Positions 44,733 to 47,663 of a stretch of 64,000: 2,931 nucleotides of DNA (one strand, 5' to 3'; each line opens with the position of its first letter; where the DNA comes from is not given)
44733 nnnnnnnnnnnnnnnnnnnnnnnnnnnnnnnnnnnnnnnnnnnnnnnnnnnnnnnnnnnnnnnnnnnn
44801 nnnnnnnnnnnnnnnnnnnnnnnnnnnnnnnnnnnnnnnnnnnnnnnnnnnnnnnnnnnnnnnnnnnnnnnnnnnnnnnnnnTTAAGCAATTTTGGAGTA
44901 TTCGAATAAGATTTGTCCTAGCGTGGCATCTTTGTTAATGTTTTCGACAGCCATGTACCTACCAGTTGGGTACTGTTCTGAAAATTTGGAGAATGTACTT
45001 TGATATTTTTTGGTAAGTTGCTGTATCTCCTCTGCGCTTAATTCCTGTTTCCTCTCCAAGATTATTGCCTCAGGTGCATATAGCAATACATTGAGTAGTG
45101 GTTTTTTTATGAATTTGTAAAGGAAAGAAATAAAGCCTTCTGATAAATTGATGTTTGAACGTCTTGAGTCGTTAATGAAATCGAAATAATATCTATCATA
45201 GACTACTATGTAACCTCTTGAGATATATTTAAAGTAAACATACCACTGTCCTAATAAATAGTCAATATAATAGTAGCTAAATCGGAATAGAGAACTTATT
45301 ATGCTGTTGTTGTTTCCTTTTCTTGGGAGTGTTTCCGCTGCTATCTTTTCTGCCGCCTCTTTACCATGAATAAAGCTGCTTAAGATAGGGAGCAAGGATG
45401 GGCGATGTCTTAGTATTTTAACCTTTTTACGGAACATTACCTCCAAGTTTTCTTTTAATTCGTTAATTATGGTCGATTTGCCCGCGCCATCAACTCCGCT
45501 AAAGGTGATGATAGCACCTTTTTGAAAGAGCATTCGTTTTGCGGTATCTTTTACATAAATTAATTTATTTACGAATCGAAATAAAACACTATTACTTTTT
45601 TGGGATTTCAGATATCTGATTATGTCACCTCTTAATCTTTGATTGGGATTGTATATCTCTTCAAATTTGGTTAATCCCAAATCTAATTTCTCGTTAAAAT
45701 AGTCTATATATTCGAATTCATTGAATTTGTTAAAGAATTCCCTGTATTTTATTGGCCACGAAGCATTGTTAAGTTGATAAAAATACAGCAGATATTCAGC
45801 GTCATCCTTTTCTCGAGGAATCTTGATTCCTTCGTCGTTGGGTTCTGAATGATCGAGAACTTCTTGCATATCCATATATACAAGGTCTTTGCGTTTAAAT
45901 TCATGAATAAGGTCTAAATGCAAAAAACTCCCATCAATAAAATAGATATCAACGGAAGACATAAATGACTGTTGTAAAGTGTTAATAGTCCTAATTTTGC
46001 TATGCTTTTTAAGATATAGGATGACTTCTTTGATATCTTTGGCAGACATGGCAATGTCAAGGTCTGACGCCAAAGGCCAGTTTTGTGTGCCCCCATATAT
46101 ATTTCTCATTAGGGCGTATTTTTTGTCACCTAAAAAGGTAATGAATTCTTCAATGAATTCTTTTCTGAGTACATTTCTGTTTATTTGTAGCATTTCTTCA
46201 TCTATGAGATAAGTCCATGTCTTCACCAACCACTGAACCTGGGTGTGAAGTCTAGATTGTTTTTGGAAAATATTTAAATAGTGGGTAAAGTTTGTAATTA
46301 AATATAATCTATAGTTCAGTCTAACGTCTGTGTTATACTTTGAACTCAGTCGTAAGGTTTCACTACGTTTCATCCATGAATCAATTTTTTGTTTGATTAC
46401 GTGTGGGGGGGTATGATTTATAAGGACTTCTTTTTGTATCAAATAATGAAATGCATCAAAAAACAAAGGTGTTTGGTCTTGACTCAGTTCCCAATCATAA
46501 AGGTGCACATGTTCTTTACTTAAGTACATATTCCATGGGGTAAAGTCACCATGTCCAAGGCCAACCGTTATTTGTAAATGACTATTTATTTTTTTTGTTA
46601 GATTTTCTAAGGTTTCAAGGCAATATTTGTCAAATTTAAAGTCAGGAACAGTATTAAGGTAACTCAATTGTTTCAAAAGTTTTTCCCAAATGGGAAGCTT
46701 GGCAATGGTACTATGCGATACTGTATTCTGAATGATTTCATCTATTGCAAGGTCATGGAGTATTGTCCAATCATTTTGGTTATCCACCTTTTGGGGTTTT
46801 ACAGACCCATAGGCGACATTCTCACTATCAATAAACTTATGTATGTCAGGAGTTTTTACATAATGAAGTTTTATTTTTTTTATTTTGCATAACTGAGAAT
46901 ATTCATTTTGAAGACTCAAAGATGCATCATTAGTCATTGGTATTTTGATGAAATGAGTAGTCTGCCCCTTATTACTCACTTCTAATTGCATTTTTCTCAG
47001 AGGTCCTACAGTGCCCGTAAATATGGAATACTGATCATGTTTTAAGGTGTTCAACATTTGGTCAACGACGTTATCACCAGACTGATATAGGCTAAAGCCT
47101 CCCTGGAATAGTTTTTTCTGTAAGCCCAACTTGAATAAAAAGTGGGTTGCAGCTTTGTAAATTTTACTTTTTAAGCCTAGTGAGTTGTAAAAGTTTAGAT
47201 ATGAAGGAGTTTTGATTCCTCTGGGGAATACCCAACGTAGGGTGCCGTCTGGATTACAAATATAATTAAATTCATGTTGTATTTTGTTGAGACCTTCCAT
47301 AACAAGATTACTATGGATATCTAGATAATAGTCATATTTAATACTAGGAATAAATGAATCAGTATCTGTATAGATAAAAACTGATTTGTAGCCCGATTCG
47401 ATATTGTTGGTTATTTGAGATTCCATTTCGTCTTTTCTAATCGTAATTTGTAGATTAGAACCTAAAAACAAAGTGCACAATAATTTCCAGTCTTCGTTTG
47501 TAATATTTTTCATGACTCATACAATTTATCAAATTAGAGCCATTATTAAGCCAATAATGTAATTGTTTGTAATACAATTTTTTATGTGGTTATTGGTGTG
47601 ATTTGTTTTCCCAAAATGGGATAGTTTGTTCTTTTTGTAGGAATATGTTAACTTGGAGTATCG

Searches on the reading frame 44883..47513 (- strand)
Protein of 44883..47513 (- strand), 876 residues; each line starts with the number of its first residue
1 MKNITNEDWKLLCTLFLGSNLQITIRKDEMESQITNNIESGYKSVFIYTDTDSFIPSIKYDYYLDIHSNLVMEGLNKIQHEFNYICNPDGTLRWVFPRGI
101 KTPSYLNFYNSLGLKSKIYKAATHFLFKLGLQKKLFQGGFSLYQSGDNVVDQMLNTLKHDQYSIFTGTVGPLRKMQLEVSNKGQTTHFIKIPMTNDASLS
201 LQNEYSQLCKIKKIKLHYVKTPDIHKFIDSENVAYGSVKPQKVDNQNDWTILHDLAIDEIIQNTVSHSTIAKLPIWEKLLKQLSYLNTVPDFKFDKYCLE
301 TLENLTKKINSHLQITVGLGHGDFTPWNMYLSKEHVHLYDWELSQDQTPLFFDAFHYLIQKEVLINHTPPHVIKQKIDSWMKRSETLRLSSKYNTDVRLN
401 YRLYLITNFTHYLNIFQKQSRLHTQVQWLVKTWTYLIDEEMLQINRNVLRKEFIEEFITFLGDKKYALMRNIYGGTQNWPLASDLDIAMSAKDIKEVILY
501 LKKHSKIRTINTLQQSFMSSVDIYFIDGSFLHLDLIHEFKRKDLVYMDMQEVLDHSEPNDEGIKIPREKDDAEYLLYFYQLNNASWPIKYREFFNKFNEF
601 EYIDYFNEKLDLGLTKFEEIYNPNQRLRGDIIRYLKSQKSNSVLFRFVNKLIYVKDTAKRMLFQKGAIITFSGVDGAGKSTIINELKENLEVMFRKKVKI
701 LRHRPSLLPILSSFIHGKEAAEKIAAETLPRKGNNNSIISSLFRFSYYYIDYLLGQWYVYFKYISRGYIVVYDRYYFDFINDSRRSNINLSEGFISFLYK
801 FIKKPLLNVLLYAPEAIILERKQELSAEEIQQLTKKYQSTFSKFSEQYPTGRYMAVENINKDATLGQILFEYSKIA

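Call 85: search_protein_families(library=pfam, proteins=[window:44883-47513:-], max_evalue=0.00001)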
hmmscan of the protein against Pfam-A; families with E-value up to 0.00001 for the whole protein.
window:44883-47513:- (876 aa): 1 family
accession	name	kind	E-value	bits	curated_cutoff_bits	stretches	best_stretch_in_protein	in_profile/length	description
PF02223.23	Thymidylate_kin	-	1.1e-06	28.9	27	0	672-848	2-163/185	Thymidylate kinase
